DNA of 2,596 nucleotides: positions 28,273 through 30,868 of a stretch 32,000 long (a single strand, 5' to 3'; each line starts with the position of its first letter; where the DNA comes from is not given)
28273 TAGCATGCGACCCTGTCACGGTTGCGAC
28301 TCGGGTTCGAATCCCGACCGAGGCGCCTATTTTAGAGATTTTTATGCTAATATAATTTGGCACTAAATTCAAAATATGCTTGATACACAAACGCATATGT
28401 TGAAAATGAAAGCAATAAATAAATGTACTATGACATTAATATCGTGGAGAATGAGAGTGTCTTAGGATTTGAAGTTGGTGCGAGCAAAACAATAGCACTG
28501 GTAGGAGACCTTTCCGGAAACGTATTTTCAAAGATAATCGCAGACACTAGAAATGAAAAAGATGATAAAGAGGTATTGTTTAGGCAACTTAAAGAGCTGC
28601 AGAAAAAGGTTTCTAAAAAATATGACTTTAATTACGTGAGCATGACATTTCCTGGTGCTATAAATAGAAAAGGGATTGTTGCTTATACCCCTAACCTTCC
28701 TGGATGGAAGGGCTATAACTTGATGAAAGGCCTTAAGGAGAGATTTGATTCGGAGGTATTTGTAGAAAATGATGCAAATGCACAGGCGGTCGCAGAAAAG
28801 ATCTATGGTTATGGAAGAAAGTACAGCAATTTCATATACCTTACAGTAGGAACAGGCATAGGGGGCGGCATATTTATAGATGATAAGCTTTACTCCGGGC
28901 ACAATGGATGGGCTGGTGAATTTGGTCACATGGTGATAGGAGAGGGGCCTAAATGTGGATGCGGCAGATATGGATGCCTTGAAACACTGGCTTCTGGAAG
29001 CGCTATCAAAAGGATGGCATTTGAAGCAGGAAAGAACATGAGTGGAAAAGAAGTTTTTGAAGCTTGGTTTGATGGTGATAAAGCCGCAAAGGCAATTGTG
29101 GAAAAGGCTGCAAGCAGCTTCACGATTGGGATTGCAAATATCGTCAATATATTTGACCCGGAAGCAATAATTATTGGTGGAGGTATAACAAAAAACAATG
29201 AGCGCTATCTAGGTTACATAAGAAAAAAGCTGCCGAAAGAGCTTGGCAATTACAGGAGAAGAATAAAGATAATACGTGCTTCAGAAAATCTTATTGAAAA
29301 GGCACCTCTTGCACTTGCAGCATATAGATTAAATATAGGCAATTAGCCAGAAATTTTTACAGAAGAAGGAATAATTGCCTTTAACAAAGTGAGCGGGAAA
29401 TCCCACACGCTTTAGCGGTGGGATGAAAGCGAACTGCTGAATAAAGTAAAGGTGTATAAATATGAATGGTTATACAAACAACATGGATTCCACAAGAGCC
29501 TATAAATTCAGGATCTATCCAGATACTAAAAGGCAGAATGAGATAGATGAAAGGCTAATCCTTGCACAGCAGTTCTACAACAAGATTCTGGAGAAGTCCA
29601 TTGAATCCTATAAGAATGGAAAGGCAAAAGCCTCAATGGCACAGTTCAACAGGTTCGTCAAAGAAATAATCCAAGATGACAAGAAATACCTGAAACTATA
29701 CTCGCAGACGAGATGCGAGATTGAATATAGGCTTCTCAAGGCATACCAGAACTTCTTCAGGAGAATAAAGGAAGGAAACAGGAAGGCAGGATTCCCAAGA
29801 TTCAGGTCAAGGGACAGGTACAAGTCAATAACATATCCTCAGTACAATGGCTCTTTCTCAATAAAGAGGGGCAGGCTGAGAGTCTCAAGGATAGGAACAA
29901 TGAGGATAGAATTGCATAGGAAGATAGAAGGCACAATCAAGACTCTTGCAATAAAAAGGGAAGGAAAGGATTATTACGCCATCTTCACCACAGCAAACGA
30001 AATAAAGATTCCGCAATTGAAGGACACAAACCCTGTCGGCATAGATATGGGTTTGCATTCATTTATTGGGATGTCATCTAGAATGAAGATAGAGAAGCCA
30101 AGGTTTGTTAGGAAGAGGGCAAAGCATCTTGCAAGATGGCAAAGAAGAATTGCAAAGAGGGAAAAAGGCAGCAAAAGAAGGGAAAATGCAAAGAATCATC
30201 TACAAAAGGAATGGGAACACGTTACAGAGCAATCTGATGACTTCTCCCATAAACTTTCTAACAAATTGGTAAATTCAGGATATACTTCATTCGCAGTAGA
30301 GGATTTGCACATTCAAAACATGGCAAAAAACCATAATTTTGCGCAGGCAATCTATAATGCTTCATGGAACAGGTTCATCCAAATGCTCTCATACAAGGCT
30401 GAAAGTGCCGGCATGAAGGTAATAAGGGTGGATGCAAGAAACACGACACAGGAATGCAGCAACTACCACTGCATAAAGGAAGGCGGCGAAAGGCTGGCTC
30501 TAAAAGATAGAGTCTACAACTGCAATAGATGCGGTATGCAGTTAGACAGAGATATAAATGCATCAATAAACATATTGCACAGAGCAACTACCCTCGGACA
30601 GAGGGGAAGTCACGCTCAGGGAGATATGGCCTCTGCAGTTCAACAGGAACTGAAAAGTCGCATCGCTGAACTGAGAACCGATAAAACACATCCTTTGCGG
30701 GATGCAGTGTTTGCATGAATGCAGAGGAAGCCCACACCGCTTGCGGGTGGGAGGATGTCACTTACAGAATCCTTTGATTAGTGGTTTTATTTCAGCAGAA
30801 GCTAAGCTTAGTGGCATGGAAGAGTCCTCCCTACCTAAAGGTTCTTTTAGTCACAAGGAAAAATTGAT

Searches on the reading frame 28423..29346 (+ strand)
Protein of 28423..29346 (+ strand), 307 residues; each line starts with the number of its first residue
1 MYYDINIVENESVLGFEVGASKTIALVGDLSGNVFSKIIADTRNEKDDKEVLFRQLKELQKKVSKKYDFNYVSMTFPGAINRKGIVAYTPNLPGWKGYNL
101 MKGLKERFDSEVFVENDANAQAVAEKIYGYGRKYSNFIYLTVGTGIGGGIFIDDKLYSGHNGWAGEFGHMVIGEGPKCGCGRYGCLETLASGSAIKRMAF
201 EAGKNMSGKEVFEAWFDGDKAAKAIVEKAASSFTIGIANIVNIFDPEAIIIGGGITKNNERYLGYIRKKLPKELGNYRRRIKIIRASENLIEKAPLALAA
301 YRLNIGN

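Call 94: search_protein_families(library=pfam, proteins=[window:28423-29346:+], max_evalue=0.0001)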
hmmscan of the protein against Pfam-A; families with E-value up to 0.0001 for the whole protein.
window:28423-29346:+ (307 aa): 1 family
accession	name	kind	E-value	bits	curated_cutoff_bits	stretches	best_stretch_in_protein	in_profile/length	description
PF00480.26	ROK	-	3.2e-67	227.6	22.9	1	14-286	2-276/294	ROK family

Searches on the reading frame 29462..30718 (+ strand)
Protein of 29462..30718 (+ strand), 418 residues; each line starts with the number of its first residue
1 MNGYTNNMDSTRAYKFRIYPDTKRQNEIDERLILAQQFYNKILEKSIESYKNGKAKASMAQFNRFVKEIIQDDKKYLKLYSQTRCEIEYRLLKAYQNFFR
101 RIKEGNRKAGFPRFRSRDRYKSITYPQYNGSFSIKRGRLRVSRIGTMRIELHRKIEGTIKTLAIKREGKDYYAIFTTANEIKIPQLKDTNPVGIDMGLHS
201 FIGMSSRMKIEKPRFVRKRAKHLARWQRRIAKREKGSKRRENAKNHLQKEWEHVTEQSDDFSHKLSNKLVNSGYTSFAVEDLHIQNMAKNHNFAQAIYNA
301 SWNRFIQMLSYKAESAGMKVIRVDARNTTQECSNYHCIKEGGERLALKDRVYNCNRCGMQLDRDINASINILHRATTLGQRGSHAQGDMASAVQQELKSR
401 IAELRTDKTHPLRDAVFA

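Call 94: search_protein_families(library=pfam, proteins=[window:29462-30718:+], max_evalue=0.0001)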
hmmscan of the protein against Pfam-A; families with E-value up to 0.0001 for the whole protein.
window:29462-30718:+ (418 aa): 3 families
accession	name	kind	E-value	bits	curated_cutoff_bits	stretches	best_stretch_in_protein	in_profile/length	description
PF07282.18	Cas12f1-like_TNB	-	1.5e-22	79.9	26.3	1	302-371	1-60/60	Cas12f1-like, TNB domain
PF01385.25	OrfB_IS605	-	3.2e-19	69.8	30.5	1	183-290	10-119/120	Probable transposase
PF12323.14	HTH_OrfB_IS605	-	8.3e-07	28.8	21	1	8-54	1-46/47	Helix-turn-helix domain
